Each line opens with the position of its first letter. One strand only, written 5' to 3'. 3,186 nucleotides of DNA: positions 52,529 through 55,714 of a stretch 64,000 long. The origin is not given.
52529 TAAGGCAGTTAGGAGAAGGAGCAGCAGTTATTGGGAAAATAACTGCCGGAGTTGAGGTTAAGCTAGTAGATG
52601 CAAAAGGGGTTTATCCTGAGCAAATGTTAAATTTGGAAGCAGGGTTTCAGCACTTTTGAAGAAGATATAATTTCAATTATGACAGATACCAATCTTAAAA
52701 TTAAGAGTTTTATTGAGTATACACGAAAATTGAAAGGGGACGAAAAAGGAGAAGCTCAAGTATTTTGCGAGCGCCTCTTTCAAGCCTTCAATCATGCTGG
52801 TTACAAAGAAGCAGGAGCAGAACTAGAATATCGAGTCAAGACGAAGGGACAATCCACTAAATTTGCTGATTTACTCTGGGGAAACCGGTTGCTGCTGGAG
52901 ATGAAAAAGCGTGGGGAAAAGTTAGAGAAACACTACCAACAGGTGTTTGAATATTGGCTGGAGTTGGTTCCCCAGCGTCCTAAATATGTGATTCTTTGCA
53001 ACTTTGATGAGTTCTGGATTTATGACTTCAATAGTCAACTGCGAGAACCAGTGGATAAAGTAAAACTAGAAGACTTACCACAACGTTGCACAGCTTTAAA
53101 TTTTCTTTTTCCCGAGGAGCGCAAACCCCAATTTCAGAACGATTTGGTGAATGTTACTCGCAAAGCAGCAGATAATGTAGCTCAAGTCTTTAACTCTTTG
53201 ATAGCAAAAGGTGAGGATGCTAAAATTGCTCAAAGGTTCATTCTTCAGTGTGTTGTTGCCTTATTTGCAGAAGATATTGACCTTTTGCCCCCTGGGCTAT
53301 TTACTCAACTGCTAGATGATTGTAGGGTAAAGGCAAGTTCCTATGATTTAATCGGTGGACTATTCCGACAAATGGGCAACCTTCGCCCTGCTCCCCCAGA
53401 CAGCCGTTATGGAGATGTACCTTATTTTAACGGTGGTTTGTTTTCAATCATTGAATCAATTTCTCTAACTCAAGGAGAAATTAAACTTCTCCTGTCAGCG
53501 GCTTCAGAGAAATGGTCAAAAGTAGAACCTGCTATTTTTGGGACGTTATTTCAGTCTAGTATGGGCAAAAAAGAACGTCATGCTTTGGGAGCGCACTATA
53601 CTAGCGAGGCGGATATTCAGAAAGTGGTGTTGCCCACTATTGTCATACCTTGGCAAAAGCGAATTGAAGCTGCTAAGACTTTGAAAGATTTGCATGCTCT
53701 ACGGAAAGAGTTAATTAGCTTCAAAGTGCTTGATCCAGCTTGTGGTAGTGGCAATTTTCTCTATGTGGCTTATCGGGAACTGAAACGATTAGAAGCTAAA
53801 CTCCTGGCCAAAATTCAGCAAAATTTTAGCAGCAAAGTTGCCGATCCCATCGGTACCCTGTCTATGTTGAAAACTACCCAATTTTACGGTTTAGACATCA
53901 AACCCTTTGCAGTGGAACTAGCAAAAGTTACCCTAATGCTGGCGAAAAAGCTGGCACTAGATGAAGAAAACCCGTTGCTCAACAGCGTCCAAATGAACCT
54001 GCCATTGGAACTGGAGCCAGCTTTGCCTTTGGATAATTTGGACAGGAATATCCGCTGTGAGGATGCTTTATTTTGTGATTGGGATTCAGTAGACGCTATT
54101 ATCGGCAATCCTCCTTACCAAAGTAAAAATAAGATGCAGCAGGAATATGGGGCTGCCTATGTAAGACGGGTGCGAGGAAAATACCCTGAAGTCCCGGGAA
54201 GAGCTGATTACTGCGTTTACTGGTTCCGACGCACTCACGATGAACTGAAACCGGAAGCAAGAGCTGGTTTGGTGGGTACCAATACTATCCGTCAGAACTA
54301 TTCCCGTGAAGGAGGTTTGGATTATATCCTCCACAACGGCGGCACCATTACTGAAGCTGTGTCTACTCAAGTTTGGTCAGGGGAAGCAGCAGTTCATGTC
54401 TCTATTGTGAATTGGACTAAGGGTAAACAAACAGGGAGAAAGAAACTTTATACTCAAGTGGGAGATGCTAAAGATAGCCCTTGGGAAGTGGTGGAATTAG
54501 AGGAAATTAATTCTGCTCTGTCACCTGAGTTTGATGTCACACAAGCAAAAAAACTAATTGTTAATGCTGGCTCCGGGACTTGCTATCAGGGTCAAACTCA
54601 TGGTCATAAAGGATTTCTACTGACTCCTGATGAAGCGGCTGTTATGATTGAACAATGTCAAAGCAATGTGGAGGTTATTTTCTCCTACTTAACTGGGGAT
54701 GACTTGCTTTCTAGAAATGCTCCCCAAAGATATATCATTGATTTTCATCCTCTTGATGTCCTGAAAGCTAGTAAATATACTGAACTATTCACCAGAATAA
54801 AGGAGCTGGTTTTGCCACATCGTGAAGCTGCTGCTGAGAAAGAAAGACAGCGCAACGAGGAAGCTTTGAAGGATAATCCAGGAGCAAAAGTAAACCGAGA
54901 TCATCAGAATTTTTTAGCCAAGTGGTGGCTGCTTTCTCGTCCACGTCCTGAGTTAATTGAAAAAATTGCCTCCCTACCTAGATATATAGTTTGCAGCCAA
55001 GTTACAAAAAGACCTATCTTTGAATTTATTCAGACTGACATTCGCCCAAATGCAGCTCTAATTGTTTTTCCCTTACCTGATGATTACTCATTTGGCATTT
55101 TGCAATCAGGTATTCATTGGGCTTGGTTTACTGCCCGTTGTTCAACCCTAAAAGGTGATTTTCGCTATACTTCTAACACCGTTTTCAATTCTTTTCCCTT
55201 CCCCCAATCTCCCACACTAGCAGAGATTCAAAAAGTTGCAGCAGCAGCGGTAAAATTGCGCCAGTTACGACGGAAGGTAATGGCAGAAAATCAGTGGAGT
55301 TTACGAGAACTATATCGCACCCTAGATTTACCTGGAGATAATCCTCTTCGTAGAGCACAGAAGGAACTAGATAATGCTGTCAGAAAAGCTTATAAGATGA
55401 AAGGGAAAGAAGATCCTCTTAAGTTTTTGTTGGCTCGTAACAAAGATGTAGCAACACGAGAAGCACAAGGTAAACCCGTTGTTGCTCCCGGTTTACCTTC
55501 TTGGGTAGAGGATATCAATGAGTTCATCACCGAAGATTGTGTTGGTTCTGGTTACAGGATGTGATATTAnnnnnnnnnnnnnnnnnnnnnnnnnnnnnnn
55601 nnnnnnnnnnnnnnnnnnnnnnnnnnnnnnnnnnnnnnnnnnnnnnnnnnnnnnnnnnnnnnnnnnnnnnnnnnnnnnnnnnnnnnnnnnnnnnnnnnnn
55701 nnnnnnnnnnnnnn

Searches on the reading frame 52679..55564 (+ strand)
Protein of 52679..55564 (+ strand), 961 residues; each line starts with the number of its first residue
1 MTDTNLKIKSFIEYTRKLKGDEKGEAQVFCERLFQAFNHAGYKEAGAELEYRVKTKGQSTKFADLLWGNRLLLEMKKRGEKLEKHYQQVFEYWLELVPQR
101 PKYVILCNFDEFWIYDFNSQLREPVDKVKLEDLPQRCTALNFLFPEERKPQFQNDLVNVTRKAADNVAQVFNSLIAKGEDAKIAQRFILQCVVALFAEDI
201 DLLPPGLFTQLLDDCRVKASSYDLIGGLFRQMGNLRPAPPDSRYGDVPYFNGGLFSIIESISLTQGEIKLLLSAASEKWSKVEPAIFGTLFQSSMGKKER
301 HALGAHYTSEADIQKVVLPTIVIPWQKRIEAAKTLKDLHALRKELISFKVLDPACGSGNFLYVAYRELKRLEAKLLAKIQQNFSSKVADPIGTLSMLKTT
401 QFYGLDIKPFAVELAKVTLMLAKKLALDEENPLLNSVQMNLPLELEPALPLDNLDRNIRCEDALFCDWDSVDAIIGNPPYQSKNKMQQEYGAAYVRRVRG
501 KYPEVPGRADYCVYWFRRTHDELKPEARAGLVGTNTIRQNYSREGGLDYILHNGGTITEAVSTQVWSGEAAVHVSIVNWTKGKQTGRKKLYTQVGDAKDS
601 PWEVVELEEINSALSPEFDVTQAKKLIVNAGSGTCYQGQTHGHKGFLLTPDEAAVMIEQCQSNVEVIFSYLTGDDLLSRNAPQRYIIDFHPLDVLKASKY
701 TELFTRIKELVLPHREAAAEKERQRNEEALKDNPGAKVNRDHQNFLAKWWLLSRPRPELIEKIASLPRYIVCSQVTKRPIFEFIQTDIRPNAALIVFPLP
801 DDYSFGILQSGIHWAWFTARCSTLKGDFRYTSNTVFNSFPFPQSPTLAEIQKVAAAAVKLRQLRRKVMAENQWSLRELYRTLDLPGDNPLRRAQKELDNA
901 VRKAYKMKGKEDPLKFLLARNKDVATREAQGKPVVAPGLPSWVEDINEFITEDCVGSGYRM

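Call 3: search_protein_families(library=pfam, proteins=[window:52679-55564:+], max_evalue=1)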
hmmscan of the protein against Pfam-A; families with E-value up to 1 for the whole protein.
window:52679-55564:+ (961 aa): 10 families
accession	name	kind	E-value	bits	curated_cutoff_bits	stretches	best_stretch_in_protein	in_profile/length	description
PF20473.4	MmeI_Mtase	-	3.6e-39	134.9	27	1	331-591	4-258/259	MmeI, DNA-methyltransferase domain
PF20464.3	MmeI_N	-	2.4e-24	87.1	27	1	8-176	6-180/181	MmeI, N-terminal domain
PF20465.4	MmeI_hel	-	7.3e-15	55.9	27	1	184-255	3-75/75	MmeI, helicase spacer domain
PF20466.3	MmeI_TRD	-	2.6e-13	50.2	27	1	782-843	145-206/207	MmeI, target recognition domain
PF07669.17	Eco57I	-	4e-13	50.2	25.3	1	401-542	2-143/171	Eco57I restriction-modification methylase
PF02384.22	N6_Mtase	-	4.7e-08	33.1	20.4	1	348-547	48-197/311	N-6 DNA Methylase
PF20467.3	MmeI_C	-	0.00074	20.1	27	1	850-924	6-78/83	MmeI, C-terminal domain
PF13847.12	Methyltransf_31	-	0.0043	17.2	27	1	349-424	6-50/145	Methyltransferase domain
PF01170.24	UPF0020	-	0.006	16.7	22.3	0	350-419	32-96/197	RMKL-like, methyltransferase domain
PF13366.12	PDDEXK_3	-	0.18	12.6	22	1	47-110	44-107/117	PD-(D/E)XK nuclease superfamily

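Call 4: search_protein_families(library=padloc, proteins=[window:52679-55564:+], max_evalue=1)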
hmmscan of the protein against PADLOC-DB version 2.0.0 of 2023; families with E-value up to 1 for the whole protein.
window:52679-55564:+ (961 aa): 51 families (the best 25 are shown)
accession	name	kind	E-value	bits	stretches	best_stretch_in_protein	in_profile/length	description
PDLC03599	REase_MTase_IIG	-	0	1444.1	1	1-955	1-955/959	Type IIG restriction enzyme-methyltransferase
PDLC03627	REase_MTase_IIG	-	1.5e-139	464.7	2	466-884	558-964/1136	Type IIG restriction enzyme-methyltransferase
PDLC03598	REase_MTase_IIG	-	9.9e-126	418.8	1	3-920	7-903/912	Type IIG restriction enzyme-methyltransferase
PDLC02643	DrmMI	-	1.6e-94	315.8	2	470-911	868-1277/1347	DrmMI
PDLC02646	DrmMI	-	5e-48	161.8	2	470-905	282-701/792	DrmMI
PDLC02644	DrmMI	-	2.2e-47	159.6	2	469-906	380-821/988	DrmMI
PDLC03618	REase_MTase_IIG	-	1.3e-38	130.1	2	469-882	864-1241/1429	Type IIG restriction enzyme-methyltransferase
PDLC02640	DrmMI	-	3.8e-35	118.8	1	514-906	535-909/1015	DrmMI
PDLC02639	DrmMI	-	5.8e-30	102.2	2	470-689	582-797/803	DrmMI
PDLC04134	mad2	-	8.8e-30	101.9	1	31-533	11-396/492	mads_2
PDLC02638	DrmMI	-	4e-16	56.4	2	470-530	871-931/935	DrmMI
PDLC03609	REase_MTase_IIG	-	1.9e-12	43.8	1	332-544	421-627/1066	Type IIG restriction enzyme-methyltransferase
PDLC03604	REase_MTase_IIG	-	8.9e-12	41.8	2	250-493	282-557/1011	Type IIG restriction enzyme-methyltransferase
PDLC02529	PglX|PglXI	-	2.5e-10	36.7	1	346-439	227-309/1189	PglX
PDLC02523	PglX|PglXI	-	6.3e-09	32.1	1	347-460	331-446/1428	PglX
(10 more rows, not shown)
